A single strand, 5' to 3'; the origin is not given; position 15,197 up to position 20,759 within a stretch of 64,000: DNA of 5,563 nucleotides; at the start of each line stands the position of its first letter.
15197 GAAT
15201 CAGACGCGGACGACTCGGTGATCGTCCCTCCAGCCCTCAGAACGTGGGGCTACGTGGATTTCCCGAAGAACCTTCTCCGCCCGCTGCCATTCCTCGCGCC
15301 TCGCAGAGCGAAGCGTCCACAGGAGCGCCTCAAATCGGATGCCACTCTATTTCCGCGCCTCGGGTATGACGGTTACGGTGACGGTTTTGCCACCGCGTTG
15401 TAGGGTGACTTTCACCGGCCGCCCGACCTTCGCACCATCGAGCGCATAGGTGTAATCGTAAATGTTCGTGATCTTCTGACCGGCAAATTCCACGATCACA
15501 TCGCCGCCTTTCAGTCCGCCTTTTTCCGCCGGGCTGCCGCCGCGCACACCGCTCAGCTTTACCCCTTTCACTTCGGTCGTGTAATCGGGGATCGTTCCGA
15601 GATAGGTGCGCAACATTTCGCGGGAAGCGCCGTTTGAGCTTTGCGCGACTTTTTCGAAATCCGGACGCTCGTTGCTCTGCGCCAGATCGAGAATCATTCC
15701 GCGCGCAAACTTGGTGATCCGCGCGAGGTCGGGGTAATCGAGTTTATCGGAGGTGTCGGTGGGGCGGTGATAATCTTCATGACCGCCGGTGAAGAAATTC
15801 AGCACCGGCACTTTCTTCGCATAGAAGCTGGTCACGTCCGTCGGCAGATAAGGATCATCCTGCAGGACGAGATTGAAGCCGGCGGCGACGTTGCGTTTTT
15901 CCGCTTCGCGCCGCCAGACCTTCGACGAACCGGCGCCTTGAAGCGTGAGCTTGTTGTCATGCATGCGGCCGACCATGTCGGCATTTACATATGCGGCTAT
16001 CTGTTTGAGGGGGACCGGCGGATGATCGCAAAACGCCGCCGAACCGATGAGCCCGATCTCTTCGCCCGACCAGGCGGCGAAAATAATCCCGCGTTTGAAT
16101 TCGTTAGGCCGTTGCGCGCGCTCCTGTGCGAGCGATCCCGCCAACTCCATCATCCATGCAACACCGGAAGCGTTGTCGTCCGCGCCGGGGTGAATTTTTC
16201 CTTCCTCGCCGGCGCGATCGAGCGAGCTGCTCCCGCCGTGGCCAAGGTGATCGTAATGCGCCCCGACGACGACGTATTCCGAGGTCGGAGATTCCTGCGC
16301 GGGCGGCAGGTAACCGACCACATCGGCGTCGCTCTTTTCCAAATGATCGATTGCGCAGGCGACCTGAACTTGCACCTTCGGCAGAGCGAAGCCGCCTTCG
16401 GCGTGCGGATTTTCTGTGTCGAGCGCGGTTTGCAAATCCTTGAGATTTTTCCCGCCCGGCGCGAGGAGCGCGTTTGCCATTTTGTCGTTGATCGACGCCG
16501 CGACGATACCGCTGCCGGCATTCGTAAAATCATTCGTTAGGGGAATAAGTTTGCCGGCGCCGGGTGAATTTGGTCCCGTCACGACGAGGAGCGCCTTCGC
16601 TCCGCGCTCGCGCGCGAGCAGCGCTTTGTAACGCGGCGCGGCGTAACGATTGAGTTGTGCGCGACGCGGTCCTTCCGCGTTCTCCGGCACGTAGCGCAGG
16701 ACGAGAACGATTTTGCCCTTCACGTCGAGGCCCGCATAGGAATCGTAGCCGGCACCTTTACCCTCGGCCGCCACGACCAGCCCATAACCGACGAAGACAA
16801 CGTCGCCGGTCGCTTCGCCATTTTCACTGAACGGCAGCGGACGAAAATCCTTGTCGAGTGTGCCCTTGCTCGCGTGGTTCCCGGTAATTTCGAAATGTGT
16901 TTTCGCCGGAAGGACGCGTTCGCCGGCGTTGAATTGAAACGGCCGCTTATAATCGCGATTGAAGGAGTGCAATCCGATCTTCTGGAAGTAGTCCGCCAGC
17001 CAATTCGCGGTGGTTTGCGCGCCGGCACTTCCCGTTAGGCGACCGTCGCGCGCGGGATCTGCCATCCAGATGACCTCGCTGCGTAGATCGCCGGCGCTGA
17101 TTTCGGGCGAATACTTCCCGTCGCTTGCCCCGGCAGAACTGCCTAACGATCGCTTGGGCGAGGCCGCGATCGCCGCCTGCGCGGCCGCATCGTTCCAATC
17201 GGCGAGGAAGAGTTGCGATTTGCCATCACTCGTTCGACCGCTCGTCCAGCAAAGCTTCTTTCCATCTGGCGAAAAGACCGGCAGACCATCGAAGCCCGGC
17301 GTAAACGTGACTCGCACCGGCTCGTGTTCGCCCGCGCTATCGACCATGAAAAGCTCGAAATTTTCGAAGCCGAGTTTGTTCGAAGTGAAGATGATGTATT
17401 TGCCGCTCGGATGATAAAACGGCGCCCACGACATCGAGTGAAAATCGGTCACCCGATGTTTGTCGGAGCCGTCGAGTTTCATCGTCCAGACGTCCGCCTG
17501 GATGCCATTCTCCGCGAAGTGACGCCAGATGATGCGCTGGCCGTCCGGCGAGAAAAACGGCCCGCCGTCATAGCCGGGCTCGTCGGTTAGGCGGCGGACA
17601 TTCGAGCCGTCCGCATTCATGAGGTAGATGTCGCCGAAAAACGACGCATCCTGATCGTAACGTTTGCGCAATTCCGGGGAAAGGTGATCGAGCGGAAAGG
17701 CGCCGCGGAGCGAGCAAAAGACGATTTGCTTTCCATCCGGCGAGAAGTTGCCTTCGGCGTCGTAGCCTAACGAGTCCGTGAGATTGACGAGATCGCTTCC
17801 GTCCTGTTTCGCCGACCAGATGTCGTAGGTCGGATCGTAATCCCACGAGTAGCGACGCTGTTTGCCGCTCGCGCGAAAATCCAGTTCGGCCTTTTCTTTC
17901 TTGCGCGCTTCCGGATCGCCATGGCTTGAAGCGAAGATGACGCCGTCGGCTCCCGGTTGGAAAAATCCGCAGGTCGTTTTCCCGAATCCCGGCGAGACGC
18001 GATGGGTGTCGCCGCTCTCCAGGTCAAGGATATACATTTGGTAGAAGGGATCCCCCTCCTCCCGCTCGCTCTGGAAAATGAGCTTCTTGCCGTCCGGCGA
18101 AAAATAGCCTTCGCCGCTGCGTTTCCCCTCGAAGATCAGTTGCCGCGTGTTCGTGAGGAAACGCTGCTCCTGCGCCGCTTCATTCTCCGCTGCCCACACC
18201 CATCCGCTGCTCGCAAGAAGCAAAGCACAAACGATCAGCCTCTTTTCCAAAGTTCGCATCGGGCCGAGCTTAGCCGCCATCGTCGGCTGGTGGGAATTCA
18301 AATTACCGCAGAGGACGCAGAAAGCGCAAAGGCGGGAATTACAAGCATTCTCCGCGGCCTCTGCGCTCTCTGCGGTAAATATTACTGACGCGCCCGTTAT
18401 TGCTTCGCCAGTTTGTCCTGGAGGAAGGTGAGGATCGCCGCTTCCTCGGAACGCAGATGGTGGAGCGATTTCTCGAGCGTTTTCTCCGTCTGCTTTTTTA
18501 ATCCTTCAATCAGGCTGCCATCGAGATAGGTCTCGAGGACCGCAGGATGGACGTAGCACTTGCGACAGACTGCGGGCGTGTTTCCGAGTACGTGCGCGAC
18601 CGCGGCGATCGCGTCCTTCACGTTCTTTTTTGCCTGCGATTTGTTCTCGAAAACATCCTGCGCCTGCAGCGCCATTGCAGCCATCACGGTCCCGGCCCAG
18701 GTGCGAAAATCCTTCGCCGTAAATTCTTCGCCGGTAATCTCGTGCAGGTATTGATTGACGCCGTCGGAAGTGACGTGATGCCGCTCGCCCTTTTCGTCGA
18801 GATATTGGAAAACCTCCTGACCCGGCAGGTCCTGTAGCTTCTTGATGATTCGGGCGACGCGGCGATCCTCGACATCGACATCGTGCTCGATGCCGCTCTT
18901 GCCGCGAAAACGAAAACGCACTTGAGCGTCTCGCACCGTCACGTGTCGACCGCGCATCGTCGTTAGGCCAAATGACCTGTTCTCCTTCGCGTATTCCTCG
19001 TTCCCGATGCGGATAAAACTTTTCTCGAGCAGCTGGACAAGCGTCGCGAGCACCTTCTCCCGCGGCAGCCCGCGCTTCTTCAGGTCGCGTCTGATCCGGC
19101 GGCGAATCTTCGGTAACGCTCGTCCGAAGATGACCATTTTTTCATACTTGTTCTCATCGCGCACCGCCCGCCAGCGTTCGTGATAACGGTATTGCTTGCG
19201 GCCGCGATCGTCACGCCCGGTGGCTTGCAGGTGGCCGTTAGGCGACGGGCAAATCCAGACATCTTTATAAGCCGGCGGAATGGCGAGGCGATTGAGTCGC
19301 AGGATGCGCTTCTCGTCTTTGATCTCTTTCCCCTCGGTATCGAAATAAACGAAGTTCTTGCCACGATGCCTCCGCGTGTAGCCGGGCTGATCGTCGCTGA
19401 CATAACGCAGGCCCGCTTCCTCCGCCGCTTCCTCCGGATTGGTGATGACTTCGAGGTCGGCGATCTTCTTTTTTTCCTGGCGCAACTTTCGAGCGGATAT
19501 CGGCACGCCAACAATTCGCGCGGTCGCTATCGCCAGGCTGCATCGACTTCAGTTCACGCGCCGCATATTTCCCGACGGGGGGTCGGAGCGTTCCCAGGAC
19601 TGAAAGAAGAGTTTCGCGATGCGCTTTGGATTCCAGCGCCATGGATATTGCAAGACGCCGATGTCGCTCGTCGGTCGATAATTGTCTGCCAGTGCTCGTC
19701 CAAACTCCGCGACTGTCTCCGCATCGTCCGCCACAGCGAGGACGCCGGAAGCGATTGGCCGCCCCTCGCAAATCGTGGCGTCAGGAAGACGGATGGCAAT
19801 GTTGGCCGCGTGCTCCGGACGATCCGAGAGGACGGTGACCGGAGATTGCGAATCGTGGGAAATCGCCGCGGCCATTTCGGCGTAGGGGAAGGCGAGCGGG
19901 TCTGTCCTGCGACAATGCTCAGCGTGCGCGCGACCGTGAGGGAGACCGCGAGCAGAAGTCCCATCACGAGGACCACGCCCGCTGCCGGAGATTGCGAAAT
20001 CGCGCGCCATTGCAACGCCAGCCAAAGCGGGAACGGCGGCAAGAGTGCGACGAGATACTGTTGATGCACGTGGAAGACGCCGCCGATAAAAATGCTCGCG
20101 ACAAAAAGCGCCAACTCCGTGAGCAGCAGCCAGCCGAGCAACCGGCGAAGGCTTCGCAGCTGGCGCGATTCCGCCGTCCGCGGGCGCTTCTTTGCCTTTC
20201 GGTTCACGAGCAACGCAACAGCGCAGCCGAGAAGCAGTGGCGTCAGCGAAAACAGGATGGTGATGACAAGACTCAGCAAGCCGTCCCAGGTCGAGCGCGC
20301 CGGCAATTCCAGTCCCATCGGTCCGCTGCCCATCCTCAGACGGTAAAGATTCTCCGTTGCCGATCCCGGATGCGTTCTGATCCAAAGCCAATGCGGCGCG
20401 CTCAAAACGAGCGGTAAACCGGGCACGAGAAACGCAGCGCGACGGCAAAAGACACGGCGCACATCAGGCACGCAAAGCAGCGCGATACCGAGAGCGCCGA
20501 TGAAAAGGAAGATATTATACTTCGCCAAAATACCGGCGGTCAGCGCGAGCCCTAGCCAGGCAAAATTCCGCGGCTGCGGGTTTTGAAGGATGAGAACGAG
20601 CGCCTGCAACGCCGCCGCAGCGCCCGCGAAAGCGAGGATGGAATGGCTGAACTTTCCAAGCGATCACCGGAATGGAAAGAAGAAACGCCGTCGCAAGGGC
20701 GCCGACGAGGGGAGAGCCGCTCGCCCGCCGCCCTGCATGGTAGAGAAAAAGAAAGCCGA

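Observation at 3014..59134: Hyper-abundant DNA word (T)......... at about one per kb, in both orientations, mostly inside unrelated genes: a candidate uptake-signal-like genome-wide motif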

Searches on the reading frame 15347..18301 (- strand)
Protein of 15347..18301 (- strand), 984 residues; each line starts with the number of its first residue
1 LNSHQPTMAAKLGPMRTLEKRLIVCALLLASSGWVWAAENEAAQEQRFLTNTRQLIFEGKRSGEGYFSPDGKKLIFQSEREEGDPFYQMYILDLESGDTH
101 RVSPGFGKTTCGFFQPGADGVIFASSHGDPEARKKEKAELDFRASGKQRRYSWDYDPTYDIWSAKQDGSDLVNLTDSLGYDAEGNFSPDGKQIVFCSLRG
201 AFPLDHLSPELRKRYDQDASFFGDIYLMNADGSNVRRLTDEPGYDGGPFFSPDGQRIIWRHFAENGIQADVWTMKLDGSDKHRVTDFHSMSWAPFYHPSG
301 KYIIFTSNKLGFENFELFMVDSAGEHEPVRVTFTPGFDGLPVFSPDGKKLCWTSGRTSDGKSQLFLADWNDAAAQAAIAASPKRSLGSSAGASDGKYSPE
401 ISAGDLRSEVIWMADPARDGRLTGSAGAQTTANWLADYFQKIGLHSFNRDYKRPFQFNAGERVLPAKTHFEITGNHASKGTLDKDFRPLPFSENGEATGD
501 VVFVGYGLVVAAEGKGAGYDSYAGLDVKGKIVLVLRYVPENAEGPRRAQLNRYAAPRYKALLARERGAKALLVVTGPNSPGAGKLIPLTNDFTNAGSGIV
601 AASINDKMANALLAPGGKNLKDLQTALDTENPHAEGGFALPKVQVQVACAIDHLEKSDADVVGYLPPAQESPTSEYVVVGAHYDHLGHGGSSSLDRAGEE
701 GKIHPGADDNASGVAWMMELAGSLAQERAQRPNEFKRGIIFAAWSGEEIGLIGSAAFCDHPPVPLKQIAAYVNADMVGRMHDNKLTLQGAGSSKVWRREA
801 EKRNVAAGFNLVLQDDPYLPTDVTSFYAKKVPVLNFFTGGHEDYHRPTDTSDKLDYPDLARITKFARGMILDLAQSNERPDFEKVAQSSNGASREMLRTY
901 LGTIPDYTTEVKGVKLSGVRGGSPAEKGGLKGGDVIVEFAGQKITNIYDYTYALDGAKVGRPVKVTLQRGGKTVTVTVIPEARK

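Call 25: search_protein_families(library=pfam, proteins=[window:15347-18301:-])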
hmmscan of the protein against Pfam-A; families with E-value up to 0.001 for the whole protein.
window:15347-18301:- (984 aa): 7 families
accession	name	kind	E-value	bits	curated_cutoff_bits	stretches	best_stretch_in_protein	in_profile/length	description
PF04389.22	Peptidase_M28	-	1.4e-40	139.6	21.3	1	661-866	2-189/193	Peptidase family M28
PF07676.18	PD40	-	3.4e-39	132.4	20.9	4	329-365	2-37/38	WD40-like Beta Propeller Repeat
PF13180.12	PDZ_2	-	8.3e-11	42.5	27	1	913-978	13-78/80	PDZ domain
PF17820.7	PDZ_6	-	4.4e-08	33.2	27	1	918-969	4-54/54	PDZ domain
PF02225.27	PA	-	7.6e-07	29.6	23.9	1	508-612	8-95/95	PA domain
PF01546.33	Peptidase_M20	-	0.00033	21.1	24.6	0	679-764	2-82/206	Peptidase family M20/M25/M40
PF00595.29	PDZ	-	0.0006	20.6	23.2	0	912-964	25-77/81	PDZ domain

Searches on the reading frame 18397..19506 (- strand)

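Call 25: search_protein_families(library=pfam, proteins=[window:18397-19506:-])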
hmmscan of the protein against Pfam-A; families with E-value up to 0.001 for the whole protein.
window:18397-19506:- (369 aa): 2 families
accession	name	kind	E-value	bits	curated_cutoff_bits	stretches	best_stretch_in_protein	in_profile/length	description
PF01028.25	Topoisom_I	-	1.5e-45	155.8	23.7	1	111-343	3-224/228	Eukaryotic DNA topoisomerase I, catalytic core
PF21338.2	Top1B_N_bact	-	2.1e-25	88.6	27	1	51-99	1-49/49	Bacterial DNA topoisomerase IB, N-terminal domain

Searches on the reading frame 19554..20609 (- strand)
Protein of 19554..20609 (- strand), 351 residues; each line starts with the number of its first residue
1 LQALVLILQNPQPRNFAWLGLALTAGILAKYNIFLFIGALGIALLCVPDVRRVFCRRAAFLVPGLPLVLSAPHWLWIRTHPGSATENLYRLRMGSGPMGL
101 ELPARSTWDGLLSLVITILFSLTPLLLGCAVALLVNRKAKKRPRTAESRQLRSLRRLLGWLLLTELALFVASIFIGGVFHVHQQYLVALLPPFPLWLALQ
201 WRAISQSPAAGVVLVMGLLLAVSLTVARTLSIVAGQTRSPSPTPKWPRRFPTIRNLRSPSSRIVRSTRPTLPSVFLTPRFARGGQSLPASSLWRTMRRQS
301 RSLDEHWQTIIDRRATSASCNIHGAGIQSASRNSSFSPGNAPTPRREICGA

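Call 25: search_protein_families(library=pfam, proteins=[window:19554-20609:-])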
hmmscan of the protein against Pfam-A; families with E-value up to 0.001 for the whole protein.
window:19554-20609:- (351 aa): 1 family
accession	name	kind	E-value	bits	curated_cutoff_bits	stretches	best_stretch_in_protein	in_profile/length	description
PF13231.12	PMT_2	-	3.6e-07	31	26.1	1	4-76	89-160/160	Dolichyl-phosphate-mannose-protein mannosyltransferase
